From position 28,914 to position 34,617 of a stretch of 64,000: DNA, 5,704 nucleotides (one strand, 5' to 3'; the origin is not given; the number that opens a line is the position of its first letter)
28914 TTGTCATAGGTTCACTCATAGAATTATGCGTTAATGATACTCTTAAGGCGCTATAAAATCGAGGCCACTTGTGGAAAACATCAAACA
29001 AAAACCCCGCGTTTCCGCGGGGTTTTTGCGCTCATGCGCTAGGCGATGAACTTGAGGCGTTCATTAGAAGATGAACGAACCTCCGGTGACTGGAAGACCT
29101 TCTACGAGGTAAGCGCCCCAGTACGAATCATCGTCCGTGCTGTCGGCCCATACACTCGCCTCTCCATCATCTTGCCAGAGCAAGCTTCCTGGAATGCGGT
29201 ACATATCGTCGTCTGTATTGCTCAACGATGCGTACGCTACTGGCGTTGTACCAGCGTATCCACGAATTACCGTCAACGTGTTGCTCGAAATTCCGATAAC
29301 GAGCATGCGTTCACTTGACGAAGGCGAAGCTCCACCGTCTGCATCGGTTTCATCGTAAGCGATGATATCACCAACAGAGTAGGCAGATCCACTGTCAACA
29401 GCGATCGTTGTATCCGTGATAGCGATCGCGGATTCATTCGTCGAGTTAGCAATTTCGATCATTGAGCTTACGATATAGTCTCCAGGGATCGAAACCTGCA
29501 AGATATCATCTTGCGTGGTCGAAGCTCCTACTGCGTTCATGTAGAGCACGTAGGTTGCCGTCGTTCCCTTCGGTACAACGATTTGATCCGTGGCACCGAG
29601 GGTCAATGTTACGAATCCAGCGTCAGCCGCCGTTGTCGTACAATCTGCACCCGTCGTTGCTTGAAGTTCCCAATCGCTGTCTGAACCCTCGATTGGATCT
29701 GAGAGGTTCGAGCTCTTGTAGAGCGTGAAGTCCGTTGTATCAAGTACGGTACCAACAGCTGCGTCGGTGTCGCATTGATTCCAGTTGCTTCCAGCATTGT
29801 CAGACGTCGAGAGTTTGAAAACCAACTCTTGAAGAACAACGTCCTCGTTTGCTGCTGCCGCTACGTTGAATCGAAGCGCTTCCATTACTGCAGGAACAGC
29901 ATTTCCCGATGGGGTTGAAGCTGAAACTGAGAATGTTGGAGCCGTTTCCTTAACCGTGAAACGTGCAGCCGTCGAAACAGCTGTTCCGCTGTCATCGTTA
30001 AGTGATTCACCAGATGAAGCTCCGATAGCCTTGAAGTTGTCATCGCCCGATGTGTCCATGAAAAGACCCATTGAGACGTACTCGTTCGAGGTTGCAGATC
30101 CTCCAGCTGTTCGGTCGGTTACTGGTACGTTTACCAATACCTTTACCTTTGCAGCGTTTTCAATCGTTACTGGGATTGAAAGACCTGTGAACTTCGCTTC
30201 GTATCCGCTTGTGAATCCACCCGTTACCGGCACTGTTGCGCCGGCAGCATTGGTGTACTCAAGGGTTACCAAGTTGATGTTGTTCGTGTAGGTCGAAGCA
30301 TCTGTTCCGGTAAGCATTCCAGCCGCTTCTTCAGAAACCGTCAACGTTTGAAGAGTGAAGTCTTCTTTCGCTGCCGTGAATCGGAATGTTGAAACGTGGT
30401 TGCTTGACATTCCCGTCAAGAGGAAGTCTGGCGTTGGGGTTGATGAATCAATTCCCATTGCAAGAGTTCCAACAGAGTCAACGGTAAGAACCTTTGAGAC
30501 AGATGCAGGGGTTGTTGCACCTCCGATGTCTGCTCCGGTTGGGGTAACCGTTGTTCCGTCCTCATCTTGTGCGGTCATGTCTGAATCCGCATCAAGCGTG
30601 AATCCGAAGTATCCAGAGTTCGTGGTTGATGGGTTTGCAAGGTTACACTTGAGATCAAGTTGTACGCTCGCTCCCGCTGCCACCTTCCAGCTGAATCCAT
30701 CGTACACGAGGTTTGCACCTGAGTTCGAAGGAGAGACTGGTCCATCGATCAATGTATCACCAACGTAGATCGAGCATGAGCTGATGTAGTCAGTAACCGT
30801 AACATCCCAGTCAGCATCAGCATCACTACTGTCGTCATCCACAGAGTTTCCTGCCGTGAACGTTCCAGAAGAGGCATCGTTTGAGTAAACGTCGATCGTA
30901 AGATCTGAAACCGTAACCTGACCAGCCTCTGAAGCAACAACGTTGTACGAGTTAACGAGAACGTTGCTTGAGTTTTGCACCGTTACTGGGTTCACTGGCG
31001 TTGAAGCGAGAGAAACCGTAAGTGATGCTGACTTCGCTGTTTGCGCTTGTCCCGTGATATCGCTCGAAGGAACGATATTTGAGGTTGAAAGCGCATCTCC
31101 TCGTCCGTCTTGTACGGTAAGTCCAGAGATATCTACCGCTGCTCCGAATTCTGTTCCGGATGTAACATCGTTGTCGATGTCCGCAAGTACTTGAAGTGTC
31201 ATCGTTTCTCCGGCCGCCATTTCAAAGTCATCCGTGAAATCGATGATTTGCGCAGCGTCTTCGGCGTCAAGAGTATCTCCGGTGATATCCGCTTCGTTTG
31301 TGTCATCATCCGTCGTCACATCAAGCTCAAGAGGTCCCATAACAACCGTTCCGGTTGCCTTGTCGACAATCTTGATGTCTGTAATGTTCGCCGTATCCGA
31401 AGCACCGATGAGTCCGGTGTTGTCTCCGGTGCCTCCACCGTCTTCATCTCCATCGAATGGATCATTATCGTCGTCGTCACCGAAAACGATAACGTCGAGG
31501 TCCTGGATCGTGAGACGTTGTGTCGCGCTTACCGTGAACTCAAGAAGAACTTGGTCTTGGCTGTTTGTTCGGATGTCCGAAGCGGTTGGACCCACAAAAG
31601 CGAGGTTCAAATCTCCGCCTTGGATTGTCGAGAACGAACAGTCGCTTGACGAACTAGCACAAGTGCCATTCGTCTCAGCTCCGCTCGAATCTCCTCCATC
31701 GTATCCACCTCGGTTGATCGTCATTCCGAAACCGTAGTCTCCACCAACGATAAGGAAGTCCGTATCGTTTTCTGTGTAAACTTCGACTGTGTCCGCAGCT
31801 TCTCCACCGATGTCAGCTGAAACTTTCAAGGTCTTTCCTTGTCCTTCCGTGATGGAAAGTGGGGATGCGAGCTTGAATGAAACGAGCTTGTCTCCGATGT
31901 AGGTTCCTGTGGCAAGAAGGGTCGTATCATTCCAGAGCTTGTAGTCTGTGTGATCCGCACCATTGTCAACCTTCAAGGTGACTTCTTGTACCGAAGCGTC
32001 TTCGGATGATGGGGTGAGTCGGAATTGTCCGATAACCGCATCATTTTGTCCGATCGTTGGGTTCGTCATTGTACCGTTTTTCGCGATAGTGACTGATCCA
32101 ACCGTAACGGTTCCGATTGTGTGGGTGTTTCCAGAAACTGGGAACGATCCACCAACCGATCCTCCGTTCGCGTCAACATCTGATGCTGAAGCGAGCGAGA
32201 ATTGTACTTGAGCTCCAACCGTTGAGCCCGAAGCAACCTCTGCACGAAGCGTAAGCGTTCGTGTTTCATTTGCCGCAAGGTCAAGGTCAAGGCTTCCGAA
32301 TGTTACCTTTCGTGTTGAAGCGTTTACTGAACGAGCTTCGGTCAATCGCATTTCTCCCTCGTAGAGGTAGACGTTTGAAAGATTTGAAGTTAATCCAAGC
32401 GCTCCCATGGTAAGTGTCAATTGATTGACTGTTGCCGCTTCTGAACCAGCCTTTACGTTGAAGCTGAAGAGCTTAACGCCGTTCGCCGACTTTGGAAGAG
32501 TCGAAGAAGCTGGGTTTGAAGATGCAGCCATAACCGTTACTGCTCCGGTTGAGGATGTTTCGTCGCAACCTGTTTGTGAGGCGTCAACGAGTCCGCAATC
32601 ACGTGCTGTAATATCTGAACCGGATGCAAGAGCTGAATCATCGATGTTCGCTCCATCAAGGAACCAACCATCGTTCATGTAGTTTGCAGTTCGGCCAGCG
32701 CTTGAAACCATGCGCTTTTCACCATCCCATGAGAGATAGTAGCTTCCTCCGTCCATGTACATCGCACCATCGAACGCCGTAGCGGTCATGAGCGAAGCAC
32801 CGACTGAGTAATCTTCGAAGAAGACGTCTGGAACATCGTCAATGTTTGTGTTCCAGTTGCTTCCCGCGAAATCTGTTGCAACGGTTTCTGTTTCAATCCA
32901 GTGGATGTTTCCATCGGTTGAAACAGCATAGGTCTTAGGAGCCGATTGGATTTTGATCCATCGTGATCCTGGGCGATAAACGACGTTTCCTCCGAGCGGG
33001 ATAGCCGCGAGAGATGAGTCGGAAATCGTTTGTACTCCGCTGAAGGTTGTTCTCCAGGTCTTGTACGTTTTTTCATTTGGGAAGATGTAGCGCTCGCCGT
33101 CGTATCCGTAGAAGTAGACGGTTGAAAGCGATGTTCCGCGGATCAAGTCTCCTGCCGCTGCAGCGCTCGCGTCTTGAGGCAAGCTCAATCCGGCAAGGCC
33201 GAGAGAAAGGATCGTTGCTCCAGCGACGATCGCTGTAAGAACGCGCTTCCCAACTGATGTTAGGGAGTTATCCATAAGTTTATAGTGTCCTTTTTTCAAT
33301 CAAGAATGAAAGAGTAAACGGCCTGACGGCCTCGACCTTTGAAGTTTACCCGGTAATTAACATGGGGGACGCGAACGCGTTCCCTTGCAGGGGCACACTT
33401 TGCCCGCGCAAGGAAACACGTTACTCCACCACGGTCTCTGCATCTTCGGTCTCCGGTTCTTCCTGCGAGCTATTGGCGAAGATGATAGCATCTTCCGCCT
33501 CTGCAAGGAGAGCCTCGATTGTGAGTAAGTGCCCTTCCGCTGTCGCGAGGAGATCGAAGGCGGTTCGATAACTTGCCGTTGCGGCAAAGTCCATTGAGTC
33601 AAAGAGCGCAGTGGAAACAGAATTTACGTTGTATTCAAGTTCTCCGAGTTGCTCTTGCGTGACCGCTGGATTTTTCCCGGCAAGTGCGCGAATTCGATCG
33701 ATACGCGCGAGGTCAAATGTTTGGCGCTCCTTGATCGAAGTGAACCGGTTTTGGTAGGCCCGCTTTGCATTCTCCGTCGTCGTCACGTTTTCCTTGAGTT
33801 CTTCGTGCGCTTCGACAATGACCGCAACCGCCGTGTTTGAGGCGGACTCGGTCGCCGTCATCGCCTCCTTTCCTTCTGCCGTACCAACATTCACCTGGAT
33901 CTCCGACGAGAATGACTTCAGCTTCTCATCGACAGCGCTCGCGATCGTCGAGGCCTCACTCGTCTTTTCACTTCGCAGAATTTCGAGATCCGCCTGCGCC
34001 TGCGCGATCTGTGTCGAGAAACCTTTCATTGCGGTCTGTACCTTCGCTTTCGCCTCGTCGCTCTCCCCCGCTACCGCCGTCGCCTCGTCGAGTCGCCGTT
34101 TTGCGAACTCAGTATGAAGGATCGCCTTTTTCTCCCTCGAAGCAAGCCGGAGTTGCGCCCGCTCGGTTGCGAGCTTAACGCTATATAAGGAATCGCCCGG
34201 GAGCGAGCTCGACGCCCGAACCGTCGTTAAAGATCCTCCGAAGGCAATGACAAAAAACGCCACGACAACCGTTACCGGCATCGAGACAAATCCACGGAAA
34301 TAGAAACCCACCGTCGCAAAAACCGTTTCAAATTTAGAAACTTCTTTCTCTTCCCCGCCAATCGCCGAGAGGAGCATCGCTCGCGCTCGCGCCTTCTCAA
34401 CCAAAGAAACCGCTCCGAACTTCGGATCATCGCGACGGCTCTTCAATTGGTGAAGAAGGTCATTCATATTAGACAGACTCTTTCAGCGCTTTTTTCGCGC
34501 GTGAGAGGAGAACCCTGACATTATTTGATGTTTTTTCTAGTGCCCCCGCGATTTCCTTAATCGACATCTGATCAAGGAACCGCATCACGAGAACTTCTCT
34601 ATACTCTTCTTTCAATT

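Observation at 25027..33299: Roughly 130-aa domain not recognised as a known family, shared by three adjacent secreted proteins (C-terminal in two, N-terminal in one), with an identical C-terminal tail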

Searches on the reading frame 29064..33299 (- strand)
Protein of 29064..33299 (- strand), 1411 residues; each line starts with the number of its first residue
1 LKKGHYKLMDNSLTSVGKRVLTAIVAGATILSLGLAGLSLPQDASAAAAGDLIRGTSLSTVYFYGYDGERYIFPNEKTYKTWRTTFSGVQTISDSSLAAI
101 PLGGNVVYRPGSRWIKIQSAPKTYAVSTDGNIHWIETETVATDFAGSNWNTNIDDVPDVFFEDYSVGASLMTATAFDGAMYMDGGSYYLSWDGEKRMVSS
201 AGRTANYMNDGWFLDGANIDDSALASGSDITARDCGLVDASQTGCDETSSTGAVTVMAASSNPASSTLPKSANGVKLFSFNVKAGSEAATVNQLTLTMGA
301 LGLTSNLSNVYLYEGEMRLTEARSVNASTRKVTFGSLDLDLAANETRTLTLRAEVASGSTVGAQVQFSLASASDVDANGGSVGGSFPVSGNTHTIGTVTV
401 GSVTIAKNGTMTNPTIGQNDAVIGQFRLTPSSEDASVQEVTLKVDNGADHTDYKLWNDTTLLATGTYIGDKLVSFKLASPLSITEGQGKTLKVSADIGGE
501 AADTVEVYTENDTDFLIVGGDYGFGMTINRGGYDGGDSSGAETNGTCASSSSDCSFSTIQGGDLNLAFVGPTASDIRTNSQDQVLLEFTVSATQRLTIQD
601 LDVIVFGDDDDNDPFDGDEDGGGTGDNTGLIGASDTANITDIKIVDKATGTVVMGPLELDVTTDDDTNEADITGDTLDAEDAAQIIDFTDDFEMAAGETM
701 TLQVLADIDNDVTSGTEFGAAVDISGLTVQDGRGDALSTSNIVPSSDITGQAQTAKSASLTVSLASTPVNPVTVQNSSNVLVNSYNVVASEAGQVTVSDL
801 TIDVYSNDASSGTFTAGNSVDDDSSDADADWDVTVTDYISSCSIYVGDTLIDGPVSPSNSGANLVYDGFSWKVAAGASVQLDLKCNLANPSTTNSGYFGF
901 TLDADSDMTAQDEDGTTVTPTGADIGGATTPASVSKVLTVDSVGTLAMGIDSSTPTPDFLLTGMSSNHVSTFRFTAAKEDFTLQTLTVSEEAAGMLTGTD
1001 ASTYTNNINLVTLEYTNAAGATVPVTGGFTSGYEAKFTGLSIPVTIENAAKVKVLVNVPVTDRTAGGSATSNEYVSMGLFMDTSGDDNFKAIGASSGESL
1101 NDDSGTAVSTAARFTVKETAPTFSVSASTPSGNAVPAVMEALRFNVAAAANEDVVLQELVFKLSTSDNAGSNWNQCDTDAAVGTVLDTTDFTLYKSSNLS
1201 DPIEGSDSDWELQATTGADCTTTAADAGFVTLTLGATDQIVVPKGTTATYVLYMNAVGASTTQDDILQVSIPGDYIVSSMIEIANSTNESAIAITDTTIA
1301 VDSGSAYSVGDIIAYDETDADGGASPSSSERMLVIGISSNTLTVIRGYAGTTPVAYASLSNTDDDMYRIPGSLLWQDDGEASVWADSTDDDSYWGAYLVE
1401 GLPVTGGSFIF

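Call 3: search_protein_families(library=pfam, proteins=[window:29064-33299:-], max_evalue=1)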
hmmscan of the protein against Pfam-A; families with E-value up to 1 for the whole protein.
window:29064-33299:- (1411 aa): 0 families

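Call 25: search_protein_families(library=ncbifam, proteins=[window:29064-33299:-], max_evalue=1)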
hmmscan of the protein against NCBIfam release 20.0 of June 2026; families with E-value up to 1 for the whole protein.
window:29064-33299:- (1411 aa): 0 families

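Call 75: search_solved_structures(query=A5, max_evalue=1)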
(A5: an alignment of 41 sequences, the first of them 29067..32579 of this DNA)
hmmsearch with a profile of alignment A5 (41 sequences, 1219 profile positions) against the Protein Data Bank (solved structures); distinct sequences matched with E-value up to 1: 0.

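Call 99: predict_structure(alignment_id=A5)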
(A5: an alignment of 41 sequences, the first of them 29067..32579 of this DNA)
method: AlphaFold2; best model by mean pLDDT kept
length: 1171 residues; sequences in the alignment: 41
mean_pLDDT: 83.1   pTM: 0.56
mean pLDDT of the five models: 83.1, 82.4, 82.4, 80.2, 79.1
residues with pLDDT >= 90: 540; 70-90: 408; 50-70: 166; < 50: 57
segments of 3 or more residues with pLDDT < 50: 1-10, 380-382, 425-437, 579-584, 690-692, 757-760, 1037-1046
pLDDT, mean of each block of 10 residues (from residue 1): 40 86 93 94 92 94 93 88 91 92 93 94 96 87 91 95 90 86 94 95 91 93 93 94 96 92 89 90 91 64 61 85 87 86 93 90 88 63 58 77 93 90 51 46 85 90 93 88 92 88 88 88 73 87 90 90 81 58 50 81 93 88 87 91 88 78 88 88 60 70 87 92 92 92 91 57 68 95 90 85 93 93 67 84 66 89 60 87 96 94 96 92 91 76 69 93 73 77 74 84 96 93 93 65 49 76 85 71 59 88 86 67 67 87 60 88 94 91
secondary structure, 60 per line:
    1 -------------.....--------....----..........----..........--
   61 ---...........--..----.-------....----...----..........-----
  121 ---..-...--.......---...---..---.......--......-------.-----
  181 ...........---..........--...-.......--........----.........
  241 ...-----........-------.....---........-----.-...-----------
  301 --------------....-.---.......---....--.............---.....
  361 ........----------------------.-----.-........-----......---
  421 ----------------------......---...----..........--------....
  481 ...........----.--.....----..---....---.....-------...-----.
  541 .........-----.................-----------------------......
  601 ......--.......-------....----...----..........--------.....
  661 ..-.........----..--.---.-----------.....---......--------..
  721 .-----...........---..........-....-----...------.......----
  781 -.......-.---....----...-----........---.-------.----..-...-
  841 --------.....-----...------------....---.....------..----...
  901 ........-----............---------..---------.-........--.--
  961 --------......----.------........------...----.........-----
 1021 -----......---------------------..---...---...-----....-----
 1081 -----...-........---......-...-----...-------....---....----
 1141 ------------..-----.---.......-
elements in order (helices of 4 or more, strands of 3 or more residues): E14-18 E27-30 E35-44 E49-58 E67-74 E91-94 E99-101 E106-115 E127-129 E135-138 E142-144 E153-159 E162-167 E181-191 E195-204 E211-217 E220-227 E232-243 E249-256 E264-268 E275-279 E287-289 E315-318 E324-330 E334-337 E340-352 E356-368 E399-406 E412-417 E443-448 E452-454 E459-468 E477-491 E513-516 E520-524 E532-534 E540-549 E555-568 H595-598 E599-606 E609-615 E623-626 E631-633 E638-647 E656-662 H664-667 E668-672 E697-701 E705-710 E719-721 E727-737 E741-750 H752-755 E770-776 E782-788 E794-797 E802-804 E810-817 E837-839 E849-853 E859-861 E874-877 E881-885 E898-908 E914-925 E951-955 E969-974 E986-993 E1000-1002 E1007-1015 E1026-1031 E1058-1060 E1072-1075 E1090-1097 E1101-1106 E1126-1129 E1133-1136 E1164-1170

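Call 101: fold_search(model_id=the predicted structure, library=pdb)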
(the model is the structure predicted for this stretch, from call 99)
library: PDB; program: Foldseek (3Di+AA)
matches with E <= 10: 1560; with E <= 0.001: 134
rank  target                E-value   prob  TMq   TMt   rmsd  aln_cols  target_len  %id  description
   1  9ijj_h                2.9e-17  1.00  0.12  0.10  29.6      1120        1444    8  In situ structure of the central apparatus in mouse sperm axoneme. (released 2025-06-04)
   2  9ijj_4I               5.1e-17  1.00  0.12  0.06  45.0      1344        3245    8  In situ structure of the central apparatus in mouse sperm axoneme. (released 2025-06-04)
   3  9ijj_4H               2.6e-16  1.00  0.12  0.05  63.4      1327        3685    8  In situ structure of the central apparatus in mouse sperm axoneme. (released 2025-06-04)
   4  8wa2_D                8.1e-16  1.00  0.11  0.09  46.5      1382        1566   10  cryo-EM structure of native mastigonemes isolated from Chlamydomonas reinhardtii at 3.0 angstrom resolution (released 2024-04-10)
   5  8wa2_C                3.2e-15  1.00  0.10  0.09  46.6      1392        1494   10  cryo-EM structure of native mastigonemes isolated from Chlamydomonas reinhardtii at 3.0 angstrom resolution (released 2024-04-10)
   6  9b4h_A                7.6e-15  1.00  0.10  0.07  53.4      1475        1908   10  Chlamydomonas reinhardtii mastigoneme filament (released 2024-04-10)
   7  8beg_B                4.5e-14  1.00  0.10  0.15  34.2       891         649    8  Structure of Ig-like domains from PrgB (released 2022-11-30)
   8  8beg_A                2.0e-13  1.00  0.10  0.16  32.2       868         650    7  Structure of Ig-like domains from PrgB (released 2022-11-30)
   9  9ijj_4J               2.6e-13  1.00  0.07  0.11  63.6      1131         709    7  In situ structure of the central apparatus in mouse sperm axoneme. (released 2025-06-04)
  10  5a42                  3.7e-13  1.00  0.08  0.07  42.7      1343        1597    9  Cryo-EM single particle 3D reconstruction of the native conformation of E. coli alpha-2-macroglobulin (ECAM) (released 2015-07-29)
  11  7q5z                  2.5e-12  1.00  0.08  0.07  45.4      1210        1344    9  Cryo-EM structure of native human A2ML1 (released 2022-04-20)
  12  7von                  3.0e-12  1.00  0.08  0.07  38.8      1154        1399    8  Native alpha-2-macroglobulin monomer (released 2022-11-16)
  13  7q62_B                4.2e-12  1.00  0.13  0.16  46.8      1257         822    8  Structure of TEV cleaved A2ML1 dimer (A2ML1-TT dimer) (released 2022-04-20)
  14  6h04_A                1.4e-11  1.00  0.09  0.09  32.6      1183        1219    6  Closed conformation of the Membrane Attack Complex (released 2018-12-19)
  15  7o7p_C                3.6e-11  1.00  0.10  0.10  43.2      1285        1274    8  (h-alpha2M)4 activated state (released 2022-04-13)
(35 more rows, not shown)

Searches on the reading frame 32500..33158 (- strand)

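Call 51: search_protein_families(library=phrogs, proteins=[window:32500-33158:-], max_evalue=0.1)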
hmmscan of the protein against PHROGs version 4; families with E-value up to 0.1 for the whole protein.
window:32500-33158:- (219 aa): 1 family
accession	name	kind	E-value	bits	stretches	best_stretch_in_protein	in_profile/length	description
phrog_22836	-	unknown function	0.0013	19.7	1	37-142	15-112/145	-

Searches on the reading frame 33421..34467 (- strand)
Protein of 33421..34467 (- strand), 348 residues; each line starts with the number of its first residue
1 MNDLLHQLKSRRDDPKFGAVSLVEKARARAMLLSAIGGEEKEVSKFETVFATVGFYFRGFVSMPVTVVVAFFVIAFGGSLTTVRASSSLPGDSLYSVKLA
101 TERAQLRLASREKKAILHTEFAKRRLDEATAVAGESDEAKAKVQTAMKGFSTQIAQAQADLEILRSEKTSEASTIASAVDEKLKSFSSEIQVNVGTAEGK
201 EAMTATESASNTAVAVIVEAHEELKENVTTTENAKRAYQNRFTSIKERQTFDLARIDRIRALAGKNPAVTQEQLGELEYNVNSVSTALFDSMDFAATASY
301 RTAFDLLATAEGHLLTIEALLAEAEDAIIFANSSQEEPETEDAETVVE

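Call 17: search_protein_families(library=pfam, proteins=[window:33421-34467:-], max_evalue=0.001)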
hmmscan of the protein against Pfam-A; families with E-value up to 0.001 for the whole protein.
window:33421-34467:- (348 aa): 1 family
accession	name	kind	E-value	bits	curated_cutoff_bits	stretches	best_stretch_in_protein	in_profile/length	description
PF18915.5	DUF5667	-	1.6e-11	44.9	27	1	88-183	2-96/99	Domain of unknown function (DUF5667)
